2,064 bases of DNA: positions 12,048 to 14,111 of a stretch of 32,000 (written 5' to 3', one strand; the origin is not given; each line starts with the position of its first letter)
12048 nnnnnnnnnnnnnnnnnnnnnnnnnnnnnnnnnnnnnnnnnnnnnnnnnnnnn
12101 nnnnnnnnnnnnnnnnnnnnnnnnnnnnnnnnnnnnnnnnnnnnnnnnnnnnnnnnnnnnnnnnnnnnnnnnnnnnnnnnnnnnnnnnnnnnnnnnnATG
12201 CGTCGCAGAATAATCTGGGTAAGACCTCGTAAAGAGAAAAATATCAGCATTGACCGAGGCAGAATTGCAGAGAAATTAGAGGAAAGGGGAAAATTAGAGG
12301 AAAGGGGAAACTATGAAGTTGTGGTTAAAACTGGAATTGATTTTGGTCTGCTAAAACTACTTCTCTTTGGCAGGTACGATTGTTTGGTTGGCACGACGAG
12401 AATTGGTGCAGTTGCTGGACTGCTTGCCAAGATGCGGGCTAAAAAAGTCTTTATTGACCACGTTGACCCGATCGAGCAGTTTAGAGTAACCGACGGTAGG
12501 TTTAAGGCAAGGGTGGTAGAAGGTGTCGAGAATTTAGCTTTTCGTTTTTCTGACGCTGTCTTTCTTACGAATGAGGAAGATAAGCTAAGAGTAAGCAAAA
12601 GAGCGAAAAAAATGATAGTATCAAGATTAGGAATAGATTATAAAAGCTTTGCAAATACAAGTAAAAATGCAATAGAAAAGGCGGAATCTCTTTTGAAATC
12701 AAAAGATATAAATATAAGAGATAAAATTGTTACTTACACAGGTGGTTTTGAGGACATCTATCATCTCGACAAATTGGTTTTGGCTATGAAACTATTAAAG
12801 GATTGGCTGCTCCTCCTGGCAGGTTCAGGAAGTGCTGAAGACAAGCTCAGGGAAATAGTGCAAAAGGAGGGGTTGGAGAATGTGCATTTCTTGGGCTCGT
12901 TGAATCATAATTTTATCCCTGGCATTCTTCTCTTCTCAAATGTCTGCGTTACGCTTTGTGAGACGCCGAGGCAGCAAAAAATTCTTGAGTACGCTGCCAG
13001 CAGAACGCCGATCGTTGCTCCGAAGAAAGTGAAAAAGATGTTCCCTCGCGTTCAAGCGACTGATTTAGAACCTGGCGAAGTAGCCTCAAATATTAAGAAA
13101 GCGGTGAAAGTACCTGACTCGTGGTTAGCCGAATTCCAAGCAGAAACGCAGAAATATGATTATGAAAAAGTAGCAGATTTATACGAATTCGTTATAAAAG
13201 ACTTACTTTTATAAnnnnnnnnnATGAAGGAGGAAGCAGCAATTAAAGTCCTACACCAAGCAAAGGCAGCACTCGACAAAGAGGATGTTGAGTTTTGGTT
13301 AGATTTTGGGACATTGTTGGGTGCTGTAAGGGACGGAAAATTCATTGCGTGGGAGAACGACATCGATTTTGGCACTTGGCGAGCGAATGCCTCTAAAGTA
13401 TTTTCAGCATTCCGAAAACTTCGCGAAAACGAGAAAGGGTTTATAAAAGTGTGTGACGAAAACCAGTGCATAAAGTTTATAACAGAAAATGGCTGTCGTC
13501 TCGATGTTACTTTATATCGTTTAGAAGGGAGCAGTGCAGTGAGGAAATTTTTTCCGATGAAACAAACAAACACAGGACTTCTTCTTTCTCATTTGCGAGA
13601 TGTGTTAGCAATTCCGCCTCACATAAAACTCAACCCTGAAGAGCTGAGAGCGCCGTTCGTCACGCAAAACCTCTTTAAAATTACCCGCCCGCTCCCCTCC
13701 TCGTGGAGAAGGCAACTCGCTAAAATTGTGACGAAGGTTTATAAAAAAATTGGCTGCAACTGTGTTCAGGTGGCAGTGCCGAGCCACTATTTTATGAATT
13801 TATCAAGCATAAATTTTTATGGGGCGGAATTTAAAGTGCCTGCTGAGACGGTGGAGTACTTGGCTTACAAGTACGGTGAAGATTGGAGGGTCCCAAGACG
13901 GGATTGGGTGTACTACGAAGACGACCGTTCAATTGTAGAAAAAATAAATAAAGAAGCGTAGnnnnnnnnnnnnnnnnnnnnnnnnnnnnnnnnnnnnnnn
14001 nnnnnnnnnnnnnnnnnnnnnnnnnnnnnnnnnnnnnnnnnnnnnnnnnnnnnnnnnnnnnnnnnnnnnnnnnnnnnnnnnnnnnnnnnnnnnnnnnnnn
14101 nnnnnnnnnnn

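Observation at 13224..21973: Archaeal phosphonate cluster predicted to make a 2-hydroxyethylphosphonate-type decoration, wired to LicD, CDP-alcohol-transferase and TagF-like transferases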

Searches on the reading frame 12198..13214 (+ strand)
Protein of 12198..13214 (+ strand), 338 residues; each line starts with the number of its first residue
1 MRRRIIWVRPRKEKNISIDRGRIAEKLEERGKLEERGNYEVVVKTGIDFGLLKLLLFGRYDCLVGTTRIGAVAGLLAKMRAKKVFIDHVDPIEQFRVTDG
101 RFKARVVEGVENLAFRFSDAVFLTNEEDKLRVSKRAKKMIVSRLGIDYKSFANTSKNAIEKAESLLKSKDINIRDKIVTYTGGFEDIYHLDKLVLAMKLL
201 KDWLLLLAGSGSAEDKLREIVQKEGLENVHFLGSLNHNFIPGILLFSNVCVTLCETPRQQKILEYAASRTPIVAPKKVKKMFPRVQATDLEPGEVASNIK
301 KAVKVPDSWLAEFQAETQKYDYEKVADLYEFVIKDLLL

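Call 3: search_protein_families(library=pfam, proteins=[window:12198-13214:+], max_evalue=0.01)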
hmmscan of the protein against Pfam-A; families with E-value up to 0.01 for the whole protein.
window:12198-13214:+ (338 aa): 2 families
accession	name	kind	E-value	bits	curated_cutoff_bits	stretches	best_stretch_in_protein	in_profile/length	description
PF13692.12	Glyco_trans_1_4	-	1.4e-08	35.6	27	1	176-275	2-106/142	Glycosyl transferases group 1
PF00534.26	Glycos_transf_1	-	2.4e-08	34.2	26.4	1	167-274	7-121/172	Glycosyl transferases group 1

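Call 4: search_protein_families(library=ncbifam, proteins=[window:12198-13214:+], max_evalue=0.01)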
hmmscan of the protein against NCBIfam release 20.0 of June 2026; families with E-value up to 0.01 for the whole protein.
window:12198-13214:+ (338 aa): 4 families
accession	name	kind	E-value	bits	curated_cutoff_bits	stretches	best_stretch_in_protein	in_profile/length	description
TIGR04063.1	stp3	hypoth_equivalog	1.6e-09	37.1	442.05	1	98-241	138-284/397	TIGR04063 family PEP-CTERM/XrtA system glycosyltransferase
NF038298.1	EPS_HpsO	equivalog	2.4e-07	29.9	575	1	111-264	140-293/388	hormogonium polysaccharide biosynthesis glycosyltransferase HpsO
NF047676.1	TeichurnBiosyTuaH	equivalog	1.2e-05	24.3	550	1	103-242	144-280/384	teichuronic acid biosynthesis protein TuaH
TIGR04007.1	wcaI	equivalog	7.3e-05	21.6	800.45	1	158-249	214-307/407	colanic acid biosynthesis glycosyltransferase WcaI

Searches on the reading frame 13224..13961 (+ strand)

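Call 3: search_protein_families(library=pfam, proteins=[window:13224-13961:+], max_evalue=0.01)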
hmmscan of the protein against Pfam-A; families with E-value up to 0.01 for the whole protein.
window:13224-13961:+ (245 aa): 1 family
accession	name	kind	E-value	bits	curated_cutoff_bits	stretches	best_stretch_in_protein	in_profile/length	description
PF04991.19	LicD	-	1.1e-13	52.3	22.6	1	19-72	3-55/227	LicD family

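Call 4: search_protein_families(library=ncbifam, proteins=[window:13224-13961:+], max_evalue=0.01)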
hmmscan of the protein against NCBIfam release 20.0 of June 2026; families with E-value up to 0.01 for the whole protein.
window:13224-13961:+ (245 aa): 1 family
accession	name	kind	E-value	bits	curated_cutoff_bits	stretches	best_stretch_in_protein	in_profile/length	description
NF045866.1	GGPL_Ptran_Mf1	equivalog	3.4e-16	60.1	225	2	3-49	2-48/240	diacylglycerol cholinephosphotransferase Mf1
